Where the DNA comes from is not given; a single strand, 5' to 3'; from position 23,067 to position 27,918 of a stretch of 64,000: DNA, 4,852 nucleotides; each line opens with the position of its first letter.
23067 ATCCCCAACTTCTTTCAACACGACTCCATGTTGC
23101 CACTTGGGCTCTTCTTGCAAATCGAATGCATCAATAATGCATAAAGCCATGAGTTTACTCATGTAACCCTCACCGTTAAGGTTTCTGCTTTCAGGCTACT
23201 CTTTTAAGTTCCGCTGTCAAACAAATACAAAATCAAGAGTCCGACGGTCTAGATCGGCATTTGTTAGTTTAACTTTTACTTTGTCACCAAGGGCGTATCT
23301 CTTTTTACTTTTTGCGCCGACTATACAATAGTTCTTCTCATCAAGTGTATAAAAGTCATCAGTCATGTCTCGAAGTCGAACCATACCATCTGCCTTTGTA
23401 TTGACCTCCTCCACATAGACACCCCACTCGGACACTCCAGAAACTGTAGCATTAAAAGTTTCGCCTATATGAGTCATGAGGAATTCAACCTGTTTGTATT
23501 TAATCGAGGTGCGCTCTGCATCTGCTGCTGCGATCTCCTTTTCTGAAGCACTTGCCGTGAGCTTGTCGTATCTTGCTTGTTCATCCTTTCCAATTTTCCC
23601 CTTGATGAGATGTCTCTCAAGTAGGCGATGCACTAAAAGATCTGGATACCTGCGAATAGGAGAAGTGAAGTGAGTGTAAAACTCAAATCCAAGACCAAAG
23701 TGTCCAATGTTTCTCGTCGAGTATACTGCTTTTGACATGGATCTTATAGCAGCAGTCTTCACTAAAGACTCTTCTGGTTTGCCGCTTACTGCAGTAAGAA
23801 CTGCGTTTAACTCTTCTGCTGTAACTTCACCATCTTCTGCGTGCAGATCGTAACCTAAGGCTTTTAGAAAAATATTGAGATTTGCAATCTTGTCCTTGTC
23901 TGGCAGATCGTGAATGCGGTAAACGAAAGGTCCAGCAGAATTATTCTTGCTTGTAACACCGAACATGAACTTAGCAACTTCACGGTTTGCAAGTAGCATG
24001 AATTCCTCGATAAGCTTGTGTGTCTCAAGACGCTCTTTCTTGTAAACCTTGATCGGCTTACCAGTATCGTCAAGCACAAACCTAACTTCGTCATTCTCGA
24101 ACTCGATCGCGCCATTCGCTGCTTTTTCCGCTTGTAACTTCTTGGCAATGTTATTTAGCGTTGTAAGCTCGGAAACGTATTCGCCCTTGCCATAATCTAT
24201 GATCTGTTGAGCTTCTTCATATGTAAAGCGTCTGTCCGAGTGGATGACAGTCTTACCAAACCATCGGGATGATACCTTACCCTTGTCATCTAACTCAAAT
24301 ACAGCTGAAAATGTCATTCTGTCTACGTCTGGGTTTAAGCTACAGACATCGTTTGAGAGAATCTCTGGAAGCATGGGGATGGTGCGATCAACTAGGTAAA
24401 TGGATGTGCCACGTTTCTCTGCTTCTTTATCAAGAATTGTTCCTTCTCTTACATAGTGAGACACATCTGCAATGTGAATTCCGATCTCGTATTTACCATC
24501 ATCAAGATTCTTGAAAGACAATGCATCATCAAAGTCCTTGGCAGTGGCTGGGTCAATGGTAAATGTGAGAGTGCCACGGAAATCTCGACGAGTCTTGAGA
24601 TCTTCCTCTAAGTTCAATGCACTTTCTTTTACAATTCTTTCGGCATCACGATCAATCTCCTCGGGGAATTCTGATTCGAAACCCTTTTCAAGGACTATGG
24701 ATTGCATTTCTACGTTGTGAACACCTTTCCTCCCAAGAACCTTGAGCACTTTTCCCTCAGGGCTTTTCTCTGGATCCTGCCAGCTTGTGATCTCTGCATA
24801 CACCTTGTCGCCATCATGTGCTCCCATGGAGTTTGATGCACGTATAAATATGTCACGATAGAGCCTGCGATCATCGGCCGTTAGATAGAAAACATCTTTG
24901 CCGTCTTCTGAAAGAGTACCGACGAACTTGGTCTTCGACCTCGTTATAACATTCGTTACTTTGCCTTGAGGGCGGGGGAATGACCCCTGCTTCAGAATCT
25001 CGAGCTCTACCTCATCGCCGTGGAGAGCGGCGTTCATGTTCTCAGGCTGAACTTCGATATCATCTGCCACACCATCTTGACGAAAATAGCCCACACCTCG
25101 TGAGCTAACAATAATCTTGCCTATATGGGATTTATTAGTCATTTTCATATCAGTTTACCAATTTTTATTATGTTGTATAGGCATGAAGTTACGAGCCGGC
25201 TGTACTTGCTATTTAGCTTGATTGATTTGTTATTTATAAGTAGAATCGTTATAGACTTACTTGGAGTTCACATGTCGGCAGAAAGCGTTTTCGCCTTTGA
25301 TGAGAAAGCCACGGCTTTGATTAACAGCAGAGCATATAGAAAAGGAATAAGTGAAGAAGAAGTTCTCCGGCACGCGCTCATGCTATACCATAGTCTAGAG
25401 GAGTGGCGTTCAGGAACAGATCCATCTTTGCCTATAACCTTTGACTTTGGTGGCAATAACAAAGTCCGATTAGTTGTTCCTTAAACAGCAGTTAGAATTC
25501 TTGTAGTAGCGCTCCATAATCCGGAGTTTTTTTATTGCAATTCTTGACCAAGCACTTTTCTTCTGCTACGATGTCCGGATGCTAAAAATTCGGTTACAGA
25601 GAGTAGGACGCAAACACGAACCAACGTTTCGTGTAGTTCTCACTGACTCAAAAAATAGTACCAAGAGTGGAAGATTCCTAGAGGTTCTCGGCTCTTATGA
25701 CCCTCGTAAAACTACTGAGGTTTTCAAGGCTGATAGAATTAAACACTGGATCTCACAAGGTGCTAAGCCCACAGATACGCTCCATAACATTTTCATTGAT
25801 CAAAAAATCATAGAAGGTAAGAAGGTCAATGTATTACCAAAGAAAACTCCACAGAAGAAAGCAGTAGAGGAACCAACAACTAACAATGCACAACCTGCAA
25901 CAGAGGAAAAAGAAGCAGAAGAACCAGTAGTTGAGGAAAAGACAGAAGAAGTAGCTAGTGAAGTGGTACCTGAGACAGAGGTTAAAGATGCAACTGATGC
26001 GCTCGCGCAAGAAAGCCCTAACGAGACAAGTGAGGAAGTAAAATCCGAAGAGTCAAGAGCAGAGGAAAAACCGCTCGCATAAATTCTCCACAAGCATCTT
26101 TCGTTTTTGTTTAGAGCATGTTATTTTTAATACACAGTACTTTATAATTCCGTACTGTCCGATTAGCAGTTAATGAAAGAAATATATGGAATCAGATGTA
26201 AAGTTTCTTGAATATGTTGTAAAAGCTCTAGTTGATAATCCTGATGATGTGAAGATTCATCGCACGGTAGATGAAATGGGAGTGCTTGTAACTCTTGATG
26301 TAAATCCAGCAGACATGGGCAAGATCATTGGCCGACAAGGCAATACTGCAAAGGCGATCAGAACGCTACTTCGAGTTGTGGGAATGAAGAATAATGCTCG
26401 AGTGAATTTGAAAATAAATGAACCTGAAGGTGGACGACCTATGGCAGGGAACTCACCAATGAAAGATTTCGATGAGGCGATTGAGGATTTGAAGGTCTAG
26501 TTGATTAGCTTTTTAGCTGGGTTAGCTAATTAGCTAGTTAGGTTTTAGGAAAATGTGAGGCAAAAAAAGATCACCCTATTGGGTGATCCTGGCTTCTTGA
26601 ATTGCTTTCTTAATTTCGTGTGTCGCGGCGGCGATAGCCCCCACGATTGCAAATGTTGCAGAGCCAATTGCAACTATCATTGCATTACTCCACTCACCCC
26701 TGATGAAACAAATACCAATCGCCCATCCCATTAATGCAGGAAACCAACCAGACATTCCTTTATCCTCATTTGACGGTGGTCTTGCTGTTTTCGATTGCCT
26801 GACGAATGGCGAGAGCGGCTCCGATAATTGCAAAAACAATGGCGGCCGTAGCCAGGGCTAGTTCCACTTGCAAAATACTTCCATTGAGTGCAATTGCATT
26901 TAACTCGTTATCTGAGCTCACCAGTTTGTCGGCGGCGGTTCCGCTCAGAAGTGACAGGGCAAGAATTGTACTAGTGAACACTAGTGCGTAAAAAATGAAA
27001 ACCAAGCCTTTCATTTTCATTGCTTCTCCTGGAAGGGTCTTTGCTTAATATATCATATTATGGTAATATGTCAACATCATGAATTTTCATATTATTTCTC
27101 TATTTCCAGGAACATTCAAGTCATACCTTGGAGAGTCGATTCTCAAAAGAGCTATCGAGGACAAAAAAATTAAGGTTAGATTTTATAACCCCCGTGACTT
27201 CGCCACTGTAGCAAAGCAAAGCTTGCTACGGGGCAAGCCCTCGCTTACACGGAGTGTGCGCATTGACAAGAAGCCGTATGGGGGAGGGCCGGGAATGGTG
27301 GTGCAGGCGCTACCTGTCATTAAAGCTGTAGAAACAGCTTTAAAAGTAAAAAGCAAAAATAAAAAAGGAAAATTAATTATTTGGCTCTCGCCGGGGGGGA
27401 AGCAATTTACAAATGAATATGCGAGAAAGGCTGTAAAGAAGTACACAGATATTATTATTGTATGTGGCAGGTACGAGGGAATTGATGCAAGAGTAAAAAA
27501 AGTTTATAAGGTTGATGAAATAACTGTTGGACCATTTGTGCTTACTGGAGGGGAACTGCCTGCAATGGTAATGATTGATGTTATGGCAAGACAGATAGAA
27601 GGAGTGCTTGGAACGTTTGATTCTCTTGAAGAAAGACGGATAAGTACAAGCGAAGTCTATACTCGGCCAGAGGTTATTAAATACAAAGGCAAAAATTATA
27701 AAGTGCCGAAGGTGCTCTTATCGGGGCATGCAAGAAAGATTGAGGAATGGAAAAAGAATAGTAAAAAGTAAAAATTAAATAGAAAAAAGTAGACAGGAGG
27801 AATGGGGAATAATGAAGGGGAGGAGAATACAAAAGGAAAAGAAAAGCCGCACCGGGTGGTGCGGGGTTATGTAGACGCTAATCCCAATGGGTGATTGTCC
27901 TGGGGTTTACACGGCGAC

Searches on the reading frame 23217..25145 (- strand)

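Call 57: search_protein_families(library=pfam, proteins=[window:23217-25145:-], max_evalue=0.0001)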
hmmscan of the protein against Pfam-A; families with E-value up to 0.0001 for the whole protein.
window:23217-25145:- (642 aa): 7 families
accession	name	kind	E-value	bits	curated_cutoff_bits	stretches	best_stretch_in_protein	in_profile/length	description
PF00773.25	RNB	-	1.2e-112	376.9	29.3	1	186-514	1-325/326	RNB domain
PF17876.7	CSD2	-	6.8e-30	103.4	26.2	1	87-161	1-74/74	Cold shock domain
PF08206.17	OB_RNB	-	2.4e-17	62.8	24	2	9-65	1-57/58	Ribonuclease B OB domain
PF00575.29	S1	-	4e-07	30.8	22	1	560-638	4-70/74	S1 RNA binding domain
PF17849.7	OB_Dis3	-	5.6e-07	30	22.8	1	109-154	31-76/77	Dis3-like cold-shock domain 2 (CSD2)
PF25049.1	OB_HELZ2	-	1.5e-06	28.4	29.3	0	35-71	51-89/90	3'-5' exoribonuclease HELZ2, OB-fold domain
PF18614.7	RNase_II_C_S1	-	5.2e-05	23.5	26.6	0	614-642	31-59/59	RNase II-type exonuclease C-terminal S1 domain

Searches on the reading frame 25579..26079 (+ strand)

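Call 57: search_protein_families(library=pfam, proteins=[window:25579-26079:+], max_evalue=0.0001)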
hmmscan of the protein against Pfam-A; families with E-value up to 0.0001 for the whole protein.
window:25579-26079:+ (167 aa): 1 family
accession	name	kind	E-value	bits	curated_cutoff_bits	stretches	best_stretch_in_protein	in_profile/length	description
PF00886.24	Ribosomal_S16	-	1.4e-17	63.8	27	1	8-65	1-62/62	Ribosomal protein S16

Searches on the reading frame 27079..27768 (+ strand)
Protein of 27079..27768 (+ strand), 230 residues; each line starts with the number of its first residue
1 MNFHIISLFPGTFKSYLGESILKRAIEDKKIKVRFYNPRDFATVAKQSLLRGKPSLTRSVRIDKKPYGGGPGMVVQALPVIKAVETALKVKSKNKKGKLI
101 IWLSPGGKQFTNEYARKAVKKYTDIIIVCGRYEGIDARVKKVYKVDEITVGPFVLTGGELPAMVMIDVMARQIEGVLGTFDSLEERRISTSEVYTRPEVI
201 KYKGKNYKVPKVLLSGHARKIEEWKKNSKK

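Call 57: search_protein_families(library=pfam, proteins=[window:27079-27768:+], max_evalue=0.0001)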
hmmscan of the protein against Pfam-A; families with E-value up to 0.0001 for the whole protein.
window:27079-27768:+ (230 aa): 1 family
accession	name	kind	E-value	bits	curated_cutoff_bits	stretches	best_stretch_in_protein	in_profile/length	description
PF01746.26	tRNA_m1G_MT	-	1.2e-31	110.4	27.3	1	59-227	25-184/195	tRNA (Guanine-1)-methyltransferase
